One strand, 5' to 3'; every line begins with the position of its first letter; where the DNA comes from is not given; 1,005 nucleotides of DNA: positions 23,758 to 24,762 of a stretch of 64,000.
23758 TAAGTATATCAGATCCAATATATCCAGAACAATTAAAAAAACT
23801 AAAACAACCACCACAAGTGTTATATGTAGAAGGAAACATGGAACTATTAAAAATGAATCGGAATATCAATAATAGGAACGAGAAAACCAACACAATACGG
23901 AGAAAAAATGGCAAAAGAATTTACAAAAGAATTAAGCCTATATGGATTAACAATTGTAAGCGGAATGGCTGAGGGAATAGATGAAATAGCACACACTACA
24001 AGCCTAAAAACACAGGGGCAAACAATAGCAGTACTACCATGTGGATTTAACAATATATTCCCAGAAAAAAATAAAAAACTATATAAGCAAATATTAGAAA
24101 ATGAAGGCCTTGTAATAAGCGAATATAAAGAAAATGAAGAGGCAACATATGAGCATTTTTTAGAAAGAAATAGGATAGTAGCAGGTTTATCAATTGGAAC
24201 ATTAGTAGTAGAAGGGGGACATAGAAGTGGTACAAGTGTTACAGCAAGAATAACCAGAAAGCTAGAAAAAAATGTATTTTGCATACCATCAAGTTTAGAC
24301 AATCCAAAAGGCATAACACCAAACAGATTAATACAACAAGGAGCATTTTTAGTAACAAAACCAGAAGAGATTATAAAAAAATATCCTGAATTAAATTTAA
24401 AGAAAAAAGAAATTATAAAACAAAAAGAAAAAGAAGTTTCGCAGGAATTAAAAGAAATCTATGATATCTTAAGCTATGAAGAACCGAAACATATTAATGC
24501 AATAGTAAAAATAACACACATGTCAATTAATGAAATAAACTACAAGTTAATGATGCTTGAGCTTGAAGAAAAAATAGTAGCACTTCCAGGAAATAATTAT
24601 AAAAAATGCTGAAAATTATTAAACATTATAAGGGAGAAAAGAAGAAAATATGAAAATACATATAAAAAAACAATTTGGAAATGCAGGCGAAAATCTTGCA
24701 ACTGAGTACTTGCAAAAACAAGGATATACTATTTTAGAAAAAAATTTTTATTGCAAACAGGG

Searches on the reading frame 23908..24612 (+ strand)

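Call 17: search_protein_families(library=pfam, proteins=[window:23908-24612:+])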
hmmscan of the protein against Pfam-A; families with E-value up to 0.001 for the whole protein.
window:23908-24612:+ (234 aa): 2 families
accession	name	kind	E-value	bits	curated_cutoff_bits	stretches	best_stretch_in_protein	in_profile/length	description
PF02481.21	DNA_processg_A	-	8.3e-50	169.3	29.6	1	1-150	62-211/212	DNA recombination-mediator protein A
PF17782.7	DprA_WH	-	2.5e-07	31.1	22.9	1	173-229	6-61/61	DprA winged helix domain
